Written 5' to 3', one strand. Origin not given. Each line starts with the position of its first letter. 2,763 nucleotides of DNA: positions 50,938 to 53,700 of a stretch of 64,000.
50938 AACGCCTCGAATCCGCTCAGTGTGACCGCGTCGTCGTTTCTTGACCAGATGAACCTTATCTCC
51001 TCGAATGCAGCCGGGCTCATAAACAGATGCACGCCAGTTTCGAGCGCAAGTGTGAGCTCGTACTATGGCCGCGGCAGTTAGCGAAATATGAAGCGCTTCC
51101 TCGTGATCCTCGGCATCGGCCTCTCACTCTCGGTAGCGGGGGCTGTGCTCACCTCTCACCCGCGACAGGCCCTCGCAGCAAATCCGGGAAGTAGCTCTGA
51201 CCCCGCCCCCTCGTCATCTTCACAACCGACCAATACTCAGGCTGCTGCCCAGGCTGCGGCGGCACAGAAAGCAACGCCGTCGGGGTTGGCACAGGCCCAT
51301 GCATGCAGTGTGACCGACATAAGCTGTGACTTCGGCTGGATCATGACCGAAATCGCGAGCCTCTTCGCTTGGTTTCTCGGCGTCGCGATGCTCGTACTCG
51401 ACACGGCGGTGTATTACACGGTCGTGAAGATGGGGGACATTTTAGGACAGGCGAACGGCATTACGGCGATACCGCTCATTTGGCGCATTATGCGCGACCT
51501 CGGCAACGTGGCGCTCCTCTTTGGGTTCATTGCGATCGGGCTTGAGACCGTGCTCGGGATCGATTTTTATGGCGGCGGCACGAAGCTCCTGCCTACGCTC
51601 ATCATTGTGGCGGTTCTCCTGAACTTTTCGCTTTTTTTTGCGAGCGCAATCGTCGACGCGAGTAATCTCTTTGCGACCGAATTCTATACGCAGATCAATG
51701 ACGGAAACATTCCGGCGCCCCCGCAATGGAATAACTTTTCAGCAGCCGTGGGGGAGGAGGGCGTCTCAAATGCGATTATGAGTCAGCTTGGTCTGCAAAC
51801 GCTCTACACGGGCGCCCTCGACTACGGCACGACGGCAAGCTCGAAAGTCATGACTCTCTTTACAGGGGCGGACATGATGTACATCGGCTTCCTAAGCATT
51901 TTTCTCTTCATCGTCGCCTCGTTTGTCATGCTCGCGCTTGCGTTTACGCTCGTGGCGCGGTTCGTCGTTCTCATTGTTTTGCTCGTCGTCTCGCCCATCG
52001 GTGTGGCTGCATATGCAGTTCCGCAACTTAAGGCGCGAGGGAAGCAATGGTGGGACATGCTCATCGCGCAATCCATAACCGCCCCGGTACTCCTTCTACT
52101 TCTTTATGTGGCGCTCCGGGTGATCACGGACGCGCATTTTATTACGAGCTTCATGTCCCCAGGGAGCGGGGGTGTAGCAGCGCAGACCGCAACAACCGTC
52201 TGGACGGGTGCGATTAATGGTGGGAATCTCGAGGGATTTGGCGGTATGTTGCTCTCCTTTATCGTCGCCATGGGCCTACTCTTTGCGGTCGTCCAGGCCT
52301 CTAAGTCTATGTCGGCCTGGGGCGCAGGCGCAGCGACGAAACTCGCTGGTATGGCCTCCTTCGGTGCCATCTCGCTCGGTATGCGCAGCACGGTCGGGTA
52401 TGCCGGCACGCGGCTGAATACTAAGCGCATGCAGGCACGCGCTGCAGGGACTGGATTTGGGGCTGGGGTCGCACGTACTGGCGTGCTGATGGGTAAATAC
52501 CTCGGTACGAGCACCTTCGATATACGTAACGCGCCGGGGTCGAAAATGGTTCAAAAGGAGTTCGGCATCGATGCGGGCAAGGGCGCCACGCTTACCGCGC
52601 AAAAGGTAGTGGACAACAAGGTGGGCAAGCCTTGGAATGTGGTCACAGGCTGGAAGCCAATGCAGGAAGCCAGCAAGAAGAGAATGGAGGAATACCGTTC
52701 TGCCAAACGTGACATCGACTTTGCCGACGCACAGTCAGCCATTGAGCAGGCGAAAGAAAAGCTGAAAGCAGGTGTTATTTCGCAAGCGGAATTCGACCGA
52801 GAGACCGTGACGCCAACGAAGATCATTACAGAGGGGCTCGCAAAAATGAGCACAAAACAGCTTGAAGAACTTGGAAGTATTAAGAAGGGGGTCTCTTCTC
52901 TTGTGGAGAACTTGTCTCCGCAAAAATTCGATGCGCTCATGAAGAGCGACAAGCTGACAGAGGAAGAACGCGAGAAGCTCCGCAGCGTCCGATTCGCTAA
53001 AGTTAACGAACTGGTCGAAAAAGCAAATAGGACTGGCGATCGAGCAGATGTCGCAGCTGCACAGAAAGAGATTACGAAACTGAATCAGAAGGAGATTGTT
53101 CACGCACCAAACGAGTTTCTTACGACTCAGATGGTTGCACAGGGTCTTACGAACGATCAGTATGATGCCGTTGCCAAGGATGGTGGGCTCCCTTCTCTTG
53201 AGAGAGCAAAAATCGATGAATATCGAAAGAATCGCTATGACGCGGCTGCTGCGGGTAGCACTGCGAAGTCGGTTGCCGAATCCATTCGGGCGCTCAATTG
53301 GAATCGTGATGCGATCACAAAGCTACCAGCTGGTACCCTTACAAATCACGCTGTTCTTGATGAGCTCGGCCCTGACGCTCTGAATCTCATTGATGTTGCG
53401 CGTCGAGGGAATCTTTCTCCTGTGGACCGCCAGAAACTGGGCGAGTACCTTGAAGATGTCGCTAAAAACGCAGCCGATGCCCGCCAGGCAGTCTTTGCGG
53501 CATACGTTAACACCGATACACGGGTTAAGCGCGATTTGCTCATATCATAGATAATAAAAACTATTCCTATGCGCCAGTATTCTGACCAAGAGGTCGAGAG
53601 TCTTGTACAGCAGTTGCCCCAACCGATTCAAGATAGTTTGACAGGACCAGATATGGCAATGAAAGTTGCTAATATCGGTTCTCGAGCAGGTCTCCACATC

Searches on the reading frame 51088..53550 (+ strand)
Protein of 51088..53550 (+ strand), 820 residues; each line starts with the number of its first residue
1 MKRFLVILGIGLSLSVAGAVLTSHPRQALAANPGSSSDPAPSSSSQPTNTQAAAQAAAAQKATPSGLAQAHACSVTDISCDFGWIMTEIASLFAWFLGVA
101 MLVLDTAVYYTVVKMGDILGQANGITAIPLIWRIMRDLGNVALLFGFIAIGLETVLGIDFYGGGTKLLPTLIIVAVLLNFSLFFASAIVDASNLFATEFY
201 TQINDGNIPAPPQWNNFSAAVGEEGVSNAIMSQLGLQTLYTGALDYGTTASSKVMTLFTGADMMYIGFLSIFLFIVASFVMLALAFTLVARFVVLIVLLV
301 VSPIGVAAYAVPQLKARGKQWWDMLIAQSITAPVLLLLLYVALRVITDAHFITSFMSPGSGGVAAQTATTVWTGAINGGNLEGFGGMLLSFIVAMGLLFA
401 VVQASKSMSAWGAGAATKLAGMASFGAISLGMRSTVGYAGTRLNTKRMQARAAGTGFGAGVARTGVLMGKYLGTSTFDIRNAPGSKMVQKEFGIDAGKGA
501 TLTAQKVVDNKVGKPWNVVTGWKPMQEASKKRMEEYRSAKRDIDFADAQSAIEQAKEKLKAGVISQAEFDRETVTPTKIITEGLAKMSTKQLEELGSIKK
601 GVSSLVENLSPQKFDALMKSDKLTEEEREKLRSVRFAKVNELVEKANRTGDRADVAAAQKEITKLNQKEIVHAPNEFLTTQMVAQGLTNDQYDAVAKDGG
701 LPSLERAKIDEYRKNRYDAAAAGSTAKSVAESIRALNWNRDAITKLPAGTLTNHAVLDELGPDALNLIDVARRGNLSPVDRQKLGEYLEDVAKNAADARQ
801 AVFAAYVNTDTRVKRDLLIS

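Call 24: search_protein_families(library=ncbifam, proteins=[window:51088-53550:+], max_evalue=0.01)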
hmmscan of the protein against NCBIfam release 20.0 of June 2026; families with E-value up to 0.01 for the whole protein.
window:51088-53550:+ (820 aa): 1 family
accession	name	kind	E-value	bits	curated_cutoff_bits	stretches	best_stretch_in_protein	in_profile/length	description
NF045889.1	ICE_Mbov_0396_TM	equivalog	0.00034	20.2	70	1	262-408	175-297/306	Mbov_0396 family ICE element transmembrane protein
